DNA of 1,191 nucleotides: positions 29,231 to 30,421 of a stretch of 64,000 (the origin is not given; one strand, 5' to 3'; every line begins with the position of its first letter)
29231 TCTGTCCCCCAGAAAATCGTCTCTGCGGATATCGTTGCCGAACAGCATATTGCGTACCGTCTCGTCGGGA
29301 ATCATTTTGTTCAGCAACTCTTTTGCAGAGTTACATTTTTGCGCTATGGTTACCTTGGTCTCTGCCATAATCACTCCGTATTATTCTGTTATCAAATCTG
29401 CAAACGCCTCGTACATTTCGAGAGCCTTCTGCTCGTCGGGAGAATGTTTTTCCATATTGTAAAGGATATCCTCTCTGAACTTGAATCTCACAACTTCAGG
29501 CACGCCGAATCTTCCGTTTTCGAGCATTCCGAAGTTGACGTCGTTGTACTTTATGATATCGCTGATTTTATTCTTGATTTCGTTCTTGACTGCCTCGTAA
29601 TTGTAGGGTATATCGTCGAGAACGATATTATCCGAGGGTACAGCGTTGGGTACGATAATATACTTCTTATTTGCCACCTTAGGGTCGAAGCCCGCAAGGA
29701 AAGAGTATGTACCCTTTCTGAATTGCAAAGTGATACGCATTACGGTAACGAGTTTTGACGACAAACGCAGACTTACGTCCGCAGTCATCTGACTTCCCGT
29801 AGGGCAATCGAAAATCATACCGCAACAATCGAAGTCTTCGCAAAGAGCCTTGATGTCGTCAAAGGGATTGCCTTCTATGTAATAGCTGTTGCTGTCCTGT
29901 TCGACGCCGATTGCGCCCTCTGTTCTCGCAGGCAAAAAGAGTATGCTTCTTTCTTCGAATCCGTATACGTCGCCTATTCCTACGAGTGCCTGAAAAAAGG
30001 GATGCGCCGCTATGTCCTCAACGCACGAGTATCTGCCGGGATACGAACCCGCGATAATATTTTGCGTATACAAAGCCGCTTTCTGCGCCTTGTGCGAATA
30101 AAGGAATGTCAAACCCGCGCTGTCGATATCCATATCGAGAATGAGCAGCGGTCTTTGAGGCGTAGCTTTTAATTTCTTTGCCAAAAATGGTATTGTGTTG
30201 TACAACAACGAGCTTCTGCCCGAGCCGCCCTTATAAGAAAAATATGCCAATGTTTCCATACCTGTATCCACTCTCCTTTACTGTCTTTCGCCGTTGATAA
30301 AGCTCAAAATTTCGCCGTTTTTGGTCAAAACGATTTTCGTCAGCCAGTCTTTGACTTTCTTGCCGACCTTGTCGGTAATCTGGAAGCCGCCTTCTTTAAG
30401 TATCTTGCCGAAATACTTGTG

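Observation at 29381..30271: ParA/MinD-like ATPase with a degenerate deviant Walker A (KGGSGRS) embedded between the two orphan giants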

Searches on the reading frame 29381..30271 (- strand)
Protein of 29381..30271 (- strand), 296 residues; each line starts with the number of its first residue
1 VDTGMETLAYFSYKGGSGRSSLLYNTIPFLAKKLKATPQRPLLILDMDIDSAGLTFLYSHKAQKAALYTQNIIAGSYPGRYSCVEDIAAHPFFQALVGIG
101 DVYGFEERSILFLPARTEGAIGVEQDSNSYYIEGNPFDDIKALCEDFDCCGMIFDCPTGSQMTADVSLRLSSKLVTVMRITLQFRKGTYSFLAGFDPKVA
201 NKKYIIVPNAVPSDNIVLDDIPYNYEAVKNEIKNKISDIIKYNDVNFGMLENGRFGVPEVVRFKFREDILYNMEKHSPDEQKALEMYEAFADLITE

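Call 5: search_protein_families(library=pfam, proteins=[window:29381-30271:-], max_evalue=0.1)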
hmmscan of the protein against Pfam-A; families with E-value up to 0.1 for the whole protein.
window:29381-30271:- (296 aa): 1 family
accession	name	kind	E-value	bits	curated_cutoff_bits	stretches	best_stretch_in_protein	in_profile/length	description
PF06719.19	AraC_N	-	0.019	15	24.2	1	15-63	44-92/150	AraC-type transcriptional regulator N-terminus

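Call 6: search_protein_families(library=padloc, proteins=[window:29381-30271:-], max_evalue=1)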
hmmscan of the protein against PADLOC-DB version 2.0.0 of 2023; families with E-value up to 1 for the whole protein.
window:29381-30271:- (296 aa): 2 families
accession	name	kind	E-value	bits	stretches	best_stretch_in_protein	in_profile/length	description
PDLC04559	PDC-M28B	-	3.6e-05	21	1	4-58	127-176/438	-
PDLC04560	PDC-M28B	-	0.006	14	1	8-68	17-72/327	-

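Call 7: search_protein_families(library=ncbifam, proteins=[window:29381-30271:-], max_evalue=1)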
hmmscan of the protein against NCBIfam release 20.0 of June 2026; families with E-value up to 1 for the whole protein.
window:29381-30271:- (296 aa): 1 family
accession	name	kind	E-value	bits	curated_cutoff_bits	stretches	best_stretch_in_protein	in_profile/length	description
NF047398.1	AAA_KGGVGR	domain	6.7e-09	36.3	90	1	5-188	2-182/190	KGGVGR-motif variant AAA ATPase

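Call 8: search_solved_structures(query=window:29381-30271:-, max_evalue=10, show_alignments=3)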
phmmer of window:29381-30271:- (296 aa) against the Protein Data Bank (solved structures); distinct sequences matched with E-value up to 10: 2.
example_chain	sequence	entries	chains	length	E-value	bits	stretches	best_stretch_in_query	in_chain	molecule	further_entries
3jab_B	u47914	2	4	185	0.56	12.3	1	78-128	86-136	GafB domain of phosphodiesterase 2A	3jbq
1mc0_A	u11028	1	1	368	1.4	11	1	78-128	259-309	3',5'-cyclic nucleotide phosphodiesterase 2A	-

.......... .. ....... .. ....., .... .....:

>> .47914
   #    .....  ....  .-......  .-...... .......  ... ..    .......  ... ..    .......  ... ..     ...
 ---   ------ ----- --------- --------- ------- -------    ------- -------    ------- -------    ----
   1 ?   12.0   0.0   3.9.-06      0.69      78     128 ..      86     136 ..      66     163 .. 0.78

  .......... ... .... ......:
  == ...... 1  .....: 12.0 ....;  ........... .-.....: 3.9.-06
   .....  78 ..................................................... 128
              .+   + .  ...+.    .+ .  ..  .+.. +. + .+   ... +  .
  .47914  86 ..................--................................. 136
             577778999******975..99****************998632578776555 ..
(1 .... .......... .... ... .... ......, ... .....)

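Call 9: find_homologous_proteins(query=window:29384-30259:-, max_evalue=0.001)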
Query seq(292 aa) (292 aa): 94 proteins with E <= 0.001 among 1138 candidates.
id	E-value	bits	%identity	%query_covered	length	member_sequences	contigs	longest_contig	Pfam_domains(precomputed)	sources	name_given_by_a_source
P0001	3.9e-193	658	100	100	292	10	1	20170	-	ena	-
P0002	1.3e-144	498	75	99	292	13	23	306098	-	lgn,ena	-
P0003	4.3e-142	490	72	100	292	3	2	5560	-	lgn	-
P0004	1.1e-140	485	71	99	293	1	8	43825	-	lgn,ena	-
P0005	1.4e-139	482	71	99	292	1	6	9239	-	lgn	-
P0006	6.4e-102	358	56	99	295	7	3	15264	-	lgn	-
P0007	1.4e-94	334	52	100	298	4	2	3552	PF13614.13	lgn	-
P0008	1.5e-88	314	51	100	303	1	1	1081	-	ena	-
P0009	2.3e-87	311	50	100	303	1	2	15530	-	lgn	-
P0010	1.4e-84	301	49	100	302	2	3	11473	-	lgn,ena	-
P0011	2.0e-84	301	48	100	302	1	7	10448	-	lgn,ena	-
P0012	3.3e-83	297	48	100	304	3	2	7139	-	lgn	-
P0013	2.0e-82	294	49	100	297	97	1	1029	-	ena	-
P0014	3.7e-82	294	49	99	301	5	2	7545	-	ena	-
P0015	4.2e-82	293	48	100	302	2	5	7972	-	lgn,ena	-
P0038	1.2e-62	230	43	100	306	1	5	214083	-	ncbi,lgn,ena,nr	ncbi:MAG: hypothetical protein J6D23_03500 [Clostridia bacterium]|nr:hypothetical protein [Clostridi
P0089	4.5e-40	155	33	100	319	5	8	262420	-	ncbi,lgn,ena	-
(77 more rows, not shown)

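Call 16: search_solved_structures(query=A1, max_evalue=10, show_alignments=4)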
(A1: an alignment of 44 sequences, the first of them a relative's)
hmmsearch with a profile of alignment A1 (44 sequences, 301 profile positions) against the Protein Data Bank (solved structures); distinct sequences matched with E-value up to 10: 6.
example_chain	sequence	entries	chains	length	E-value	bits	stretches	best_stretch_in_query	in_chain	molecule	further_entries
3pg5_A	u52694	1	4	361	0.22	14.2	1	1-27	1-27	Uncharacterized protein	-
4otm_A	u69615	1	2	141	0.29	13.8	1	199-297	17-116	Serine/threonine-protein kinase GCN2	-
4zv6_B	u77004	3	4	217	0.79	12.4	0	129-166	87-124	Octarellin V.1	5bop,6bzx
3s4w_B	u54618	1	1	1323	0.92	12.1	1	136-209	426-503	Fanconi anemia group D2 protein homolog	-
1hyq_A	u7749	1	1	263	0.93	12.1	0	143-179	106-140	CELL DIVISION INHIBITOR (MIND-1)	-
2xj4_A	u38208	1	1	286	2.8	10.6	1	147-179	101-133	MIPZ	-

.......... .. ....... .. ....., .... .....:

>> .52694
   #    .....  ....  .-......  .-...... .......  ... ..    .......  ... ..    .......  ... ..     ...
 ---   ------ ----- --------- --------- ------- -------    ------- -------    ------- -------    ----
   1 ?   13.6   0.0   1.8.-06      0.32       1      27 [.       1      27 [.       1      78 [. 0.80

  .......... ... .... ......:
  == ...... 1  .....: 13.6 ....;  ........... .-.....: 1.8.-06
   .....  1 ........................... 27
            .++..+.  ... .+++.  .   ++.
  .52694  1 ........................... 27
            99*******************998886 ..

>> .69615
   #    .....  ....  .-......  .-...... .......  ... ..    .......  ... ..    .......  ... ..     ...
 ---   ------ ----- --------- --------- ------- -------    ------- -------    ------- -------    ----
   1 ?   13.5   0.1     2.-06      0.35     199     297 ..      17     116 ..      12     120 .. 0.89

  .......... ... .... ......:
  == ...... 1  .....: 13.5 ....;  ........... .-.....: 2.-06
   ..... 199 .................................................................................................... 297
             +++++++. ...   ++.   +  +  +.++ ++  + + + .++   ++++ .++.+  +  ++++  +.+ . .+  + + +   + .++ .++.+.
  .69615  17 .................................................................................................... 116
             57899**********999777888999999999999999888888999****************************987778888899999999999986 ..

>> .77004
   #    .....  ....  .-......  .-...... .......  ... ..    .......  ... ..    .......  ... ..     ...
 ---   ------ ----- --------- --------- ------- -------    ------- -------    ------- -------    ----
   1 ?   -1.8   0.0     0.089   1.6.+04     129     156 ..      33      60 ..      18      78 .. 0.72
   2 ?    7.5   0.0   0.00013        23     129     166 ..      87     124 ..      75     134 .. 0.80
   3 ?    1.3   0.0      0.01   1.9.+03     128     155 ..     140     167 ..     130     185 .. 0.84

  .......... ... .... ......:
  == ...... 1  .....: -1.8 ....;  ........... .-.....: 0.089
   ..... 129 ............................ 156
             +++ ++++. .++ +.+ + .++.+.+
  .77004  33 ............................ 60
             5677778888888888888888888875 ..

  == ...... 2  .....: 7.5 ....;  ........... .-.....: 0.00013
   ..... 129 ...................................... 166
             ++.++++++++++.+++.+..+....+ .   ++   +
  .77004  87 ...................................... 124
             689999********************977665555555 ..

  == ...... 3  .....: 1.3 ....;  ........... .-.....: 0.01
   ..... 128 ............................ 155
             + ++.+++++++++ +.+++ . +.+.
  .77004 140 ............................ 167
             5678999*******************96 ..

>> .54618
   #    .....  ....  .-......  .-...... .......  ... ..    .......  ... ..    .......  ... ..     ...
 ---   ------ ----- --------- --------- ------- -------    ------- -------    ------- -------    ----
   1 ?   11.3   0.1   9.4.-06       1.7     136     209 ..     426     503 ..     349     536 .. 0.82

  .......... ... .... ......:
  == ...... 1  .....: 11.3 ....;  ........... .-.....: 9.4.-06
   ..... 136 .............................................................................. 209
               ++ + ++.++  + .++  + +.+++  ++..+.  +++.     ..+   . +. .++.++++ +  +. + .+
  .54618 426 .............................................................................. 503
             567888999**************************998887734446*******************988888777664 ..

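Call 17: find_encoding_contigs(protein=P0002, flank=10000, max_places=3)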
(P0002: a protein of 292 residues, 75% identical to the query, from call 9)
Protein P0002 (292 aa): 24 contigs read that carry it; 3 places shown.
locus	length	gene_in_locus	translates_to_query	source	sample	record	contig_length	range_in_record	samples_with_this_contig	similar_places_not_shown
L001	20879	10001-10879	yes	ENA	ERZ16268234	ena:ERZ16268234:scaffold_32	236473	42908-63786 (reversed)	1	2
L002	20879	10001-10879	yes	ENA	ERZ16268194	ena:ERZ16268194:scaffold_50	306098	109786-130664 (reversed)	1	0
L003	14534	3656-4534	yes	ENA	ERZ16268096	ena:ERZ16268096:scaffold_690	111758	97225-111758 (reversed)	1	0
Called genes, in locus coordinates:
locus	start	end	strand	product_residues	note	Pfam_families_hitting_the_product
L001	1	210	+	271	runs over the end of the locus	PF02674:Colicin_V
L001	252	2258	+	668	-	-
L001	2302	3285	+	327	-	PF00111:Fer2 (weak)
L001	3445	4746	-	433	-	PF00079:Serpin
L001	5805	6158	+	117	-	-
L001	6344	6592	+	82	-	PF13683:rve_3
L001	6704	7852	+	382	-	PF13676:TIR_2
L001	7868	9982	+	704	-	-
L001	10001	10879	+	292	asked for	-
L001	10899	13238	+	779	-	-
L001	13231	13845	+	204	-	PF00583:Acetyltransf_1, PF13508:Acetyltransf_7, PF13673:Acetyltransf_10 (weak), PF08445:FR47 (weak)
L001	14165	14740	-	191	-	PF28474:DUF8412, PF13376:OmdA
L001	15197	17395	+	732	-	-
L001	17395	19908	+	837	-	-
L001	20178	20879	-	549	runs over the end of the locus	PF02690:Na_Pi_cotrans, PF01895:PhoU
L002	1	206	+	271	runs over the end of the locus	PF02674:Colicin_V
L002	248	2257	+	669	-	-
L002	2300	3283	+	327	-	PF00111:Fer2 (weak)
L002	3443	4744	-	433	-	PF00079:Serpin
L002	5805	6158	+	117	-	-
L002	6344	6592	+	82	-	PF13683:rve_3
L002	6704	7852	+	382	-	PF13676:TIR_2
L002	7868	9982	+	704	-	-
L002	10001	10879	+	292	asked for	-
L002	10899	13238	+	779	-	-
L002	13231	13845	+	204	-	PF00583:Acetyltransf_1, PF13508:Acetyltransf_7, PF13673:Acetyltransf_10 (weak), PF08445:FR47 (weak)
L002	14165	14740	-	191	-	PF28474:DUF8412, PF13376:OmdA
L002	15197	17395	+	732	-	-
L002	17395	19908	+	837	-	-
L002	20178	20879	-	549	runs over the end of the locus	PF02690:Na_Pi_cotrans, PF01895:PhoU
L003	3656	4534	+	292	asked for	-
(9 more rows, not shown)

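Call 18: find_encoding_contigs(protein=P0038, flank=10000, max_places=2)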
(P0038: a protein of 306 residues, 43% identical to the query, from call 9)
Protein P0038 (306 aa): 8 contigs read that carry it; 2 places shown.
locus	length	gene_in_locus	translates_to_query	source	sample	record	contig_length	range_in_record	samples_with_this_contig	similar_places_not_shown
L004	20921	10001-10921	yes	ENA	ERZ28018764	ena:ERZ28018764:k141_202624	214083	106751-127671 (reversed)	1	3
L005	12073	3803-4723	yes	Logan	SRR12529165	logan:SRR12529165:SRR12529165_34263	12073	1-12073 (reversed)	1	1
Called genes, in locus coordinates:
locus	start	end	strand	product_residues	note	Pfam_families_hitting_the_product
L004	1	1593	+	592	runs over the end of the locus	PF13306:LRR_5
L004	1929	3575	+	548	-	PF13306:LRR_5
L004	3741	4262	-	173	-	-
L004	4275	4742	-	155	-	-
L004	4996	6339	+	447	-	PF03747:ADP_ribosyl_GH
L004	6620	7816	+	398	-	-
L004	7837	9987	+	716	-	-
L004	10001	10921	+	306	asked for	-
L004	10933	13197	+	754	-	-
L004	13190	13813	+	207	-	PF00583:Acetyltransf_1, PF13508:Acetyltransf_7, PF13673:Acetyltransf_10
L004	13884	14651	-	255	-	PF00165:HTH_AraC, PF12833:HTH_18, PF00165:HTH_AraC (weak)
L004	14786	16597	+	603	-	PF07944:Beta-AFase-like_GH127_cat (weak), PF20736:Glyco_hydro127M (weak)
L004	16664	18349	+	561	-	PF13306:LRR_5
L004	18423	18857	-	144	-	-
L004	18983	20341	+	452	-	PF02386:TrkH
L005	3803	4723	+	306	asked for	-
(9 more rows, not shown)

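Call 19: find_encoding_contigs(protein=P0089, flank=10000, max_places=2)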
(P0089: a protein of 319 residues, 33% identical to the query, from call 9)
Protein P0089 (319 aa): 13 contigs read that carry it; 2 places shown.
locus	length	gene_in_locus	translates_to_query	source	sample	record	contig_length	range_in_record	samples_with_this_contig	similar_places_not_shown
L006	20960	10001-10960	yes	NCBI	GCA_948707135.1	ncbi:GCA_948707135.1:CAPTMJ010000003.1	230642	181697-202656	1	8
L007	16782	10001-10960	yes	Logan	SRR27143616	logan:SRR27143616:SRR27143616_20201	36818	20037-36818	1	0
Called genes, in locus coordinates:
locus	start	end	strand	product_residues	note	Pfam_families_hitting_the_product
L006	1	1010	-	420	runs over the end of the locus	PF13167:GTP-bdg_N, PF16360:GTP-bdg_M, PF03193:RsgA_GTPase (faint), PF00009:GTP_EFTU (weak), PF01926:MMR_HSR1, PF02421:FeoB_N (weak)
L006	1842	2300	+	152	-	PF13676:TIR_2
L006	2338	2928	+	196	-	-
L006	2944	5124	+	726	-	PF02026:RyR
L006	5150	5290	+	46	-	PF13676:TIR_2 (weak)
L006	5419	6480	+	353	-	PF13489:Methyltransf_23, PF08241:Methyltransf_11 (weak), PF08242:Methyltransf_12 (weak), PF13847:Methyltransf_31 (weak)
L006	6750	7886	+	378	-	PF13676:TIR_2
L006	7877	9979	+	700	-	-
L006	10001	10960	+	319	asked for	-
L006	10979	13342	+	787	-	-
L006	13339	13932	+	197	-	PF00583:Acetyltransf_1, PF13508:Acetyltransf_7, PF13673:Acetyltransf_10 (weak)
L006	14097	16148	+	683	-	-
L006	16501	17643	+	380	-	PF08238:Sel1 (faint), PF00089:Trypsin, PF13365:Trypsin_2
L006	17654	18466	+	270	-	-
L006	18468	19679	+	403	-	-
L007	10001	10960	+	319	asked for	-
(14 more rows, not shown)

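Call 24: predict_structure(alignment_id=A1)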
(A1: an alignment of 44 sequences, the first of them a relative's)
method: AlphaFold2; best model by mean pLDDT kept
length: 292 residues; sequences in the alignment: 44
mean_pLDDT: 92.5   pTM: 0.90
mean pLDDT of the five models: 92.5, 92.4, 92.3, 91.5, 91.3
residues with pLDDT >= 90: 245; 70-90: 30; 50-70: 7; < 50: 10
segments of 3 or more residues with pLDDT < 50: 120-128
pLDDT, mean of each block of 10 residues (from residue 1): 94 94 98 99 94 95 93 90 97 98 98 67 45 93 98 85 94 96 95 93 96 92 97 98 97 96 94 97 98 93
secondary structure, 60 per line:
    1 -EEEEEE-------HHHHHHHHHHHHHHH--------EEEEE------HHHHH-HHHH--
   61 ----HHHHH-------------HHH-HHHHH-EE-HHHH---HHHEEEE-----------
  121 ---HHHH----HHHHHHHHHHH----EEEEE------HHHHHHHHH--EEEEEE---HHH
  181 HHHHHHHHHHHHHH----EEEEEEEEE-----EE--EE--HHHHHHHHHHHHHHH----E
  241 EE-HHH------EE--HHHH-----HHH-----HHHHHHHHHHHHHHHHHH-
elements in order: E2-7 H15-29 E38-42 H49-53 H55-58 H65-69 H87-91 H96-99 E106-109 H124-127 H132-142 E147-151 H158-166 E169-174 H178-194 E199-207 H221-235 E240-242 H257-260 H274-291

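Call 26: search_protein_representatives(alignment_id=A1)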
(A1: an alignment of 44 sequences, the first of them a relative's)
Query: 44 sequences, 301 profile positions. Proteins with E-value up to 0.001 (for the whole library): 1265; up to 1e-10: 304; up to 1e-30: 172. The best 150 are listed.
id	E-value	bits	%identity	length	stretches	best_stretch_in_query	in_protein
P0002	2.2e-114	398.4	-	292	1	1-299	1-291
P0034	4.2e-111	387.6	-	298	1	1-299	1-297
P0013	2.0e-108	378.8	-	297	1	1-300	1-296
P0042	3.6e-107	374.7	-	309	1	1-300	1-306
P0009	6.0e-106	370.7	-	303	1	1-300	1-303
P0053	3.6e-104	364.9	-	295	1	1-299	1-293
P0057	1.8e-102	359.3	-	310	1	1-300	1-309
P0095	3.2e-102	358.5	-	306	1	1-299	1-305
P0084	4.2e-101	354.8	-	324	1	1-300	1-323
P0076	5.6e-101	354.4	-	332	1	2-300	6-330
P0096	9.2e-100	350.4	-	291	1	1-300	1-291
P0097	1.3e-99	349.9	-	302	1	1-300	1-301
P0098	3.1e-98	345.4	-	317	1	1-300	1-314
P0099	3.7e-98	345.1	-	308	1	1-300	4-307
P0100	8.4e-98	343.9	-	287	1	1-299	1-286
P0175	4.8e-49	183.8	-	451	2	74-300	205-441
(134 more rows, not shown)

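Call 28: fold_search(model_id=the predicted structure, library=pdb)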
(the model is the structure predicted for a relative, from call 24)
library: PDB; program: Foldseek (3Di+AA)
matches with E <= 10: 950; with E <= 0.001: 186
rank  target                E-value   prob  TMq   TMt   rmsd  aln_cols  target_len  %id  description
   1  1ion                  1.2e-08  1.00  0.58  0.68   5.0       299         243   17  THE SEPTUM SITE-DETERMINING PROTEIN MIND COMPLEXED WITH MG-ADP FROM PYROCOCCUS HORIKOSHII OT3 (released 2001-09-26)
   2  1hyq                  1.5e-08  1.00  0.60  0.73   4.8       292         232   16  MIND BACTERIAL CELL DIVISION REGULATOR FROM A. FULGIDUS (released 2001-03-14)
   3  4rz2_B                2.0e-08  1.00  0.62  0.70   5.3       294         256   15  Crystal structure of the MinD-like ATPase FlhG (released 2015-03-04)
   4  5j1j_B                3.6e-08  1.00  0.65  0.75   4.1       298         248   14  Structure of FleN-AMPPNP complex (released 2017-03-29)
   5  6iub_A                4.1e-08  1.00  0.63  0.69   4.8       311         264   14  Structure of Helicobacter pylori Soj protein (released 2019-02-13)
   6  6nop_A                4.1e-08  1.00  0.62  0.68   5.0       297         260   17  Structure of Cyanothece McdA(D38A)-ATP complex (released 2019-04-24)
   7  6non_B                4.4e-08  1.00  0.62  0.71   4.8       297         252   16  Structure of Cyanthece apo McdA (released 2019-04-24)
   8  8ray_A                4.4e-08  1.00  0.56  0.63   5.7       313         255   15  ParA in complex with ATP (released 2025-03-26)
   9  8jmj_A                5.8e-08  1.00  0.64  0.70   4.9       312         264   13  Structure of Helicobacter pylori Soj-DNA-Spo0J complex (released 2024-05-29)
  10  4v03_B                7.4e-08  1.00  0.58  0.69   5.1       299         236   16  MinD cell division protein, Aquifex aeolicus (released 2015-01-14)
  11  4v03_A                7.8e-08  1.00  0.57  0.69   5.0       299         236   16  MinD cell division protein, Aquifex aeolicus (released 2015-01-14)
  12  8jml_B                9.4e-08  1.00  0.62  0.68   5.1       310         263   14  Structure of Helicobacter pylori Soj protein mutant, D41A (released 2024-05-29)
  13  5if9_A                9.9e-08  1.00  0.60  0.69   4.8       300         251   16  Crystal Structure of Cobyrinic Acid a,c-diamide synthase from Mycobacterium smegmatis with bound ATP analog and Magnes (released 2016-03-09)
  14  5ihp_B                1.1e-07  1.00  0.62  0.72   4.2       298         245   15  Crystal Structure of Cobyrinic Acid a,c-diamide synthase from Mycobacterium smegmatis with bound ADP and Magnesium (released 2016-03-30)
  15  4rz2_A                1.1e-07  1.00  0.64  0.72   6.2       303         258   14  Crystal structure of the MinD-like ATPase FlhG (released 2015-03-04)
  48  6yay_B                2.1e-06  1.00  0.51  0.60   7.7       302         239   11  Crystal structure of a Selenium-derivatized complex of the bacterial cellulose secretion regulators BcsR and BcsQ, cry (released 2021-02-24)
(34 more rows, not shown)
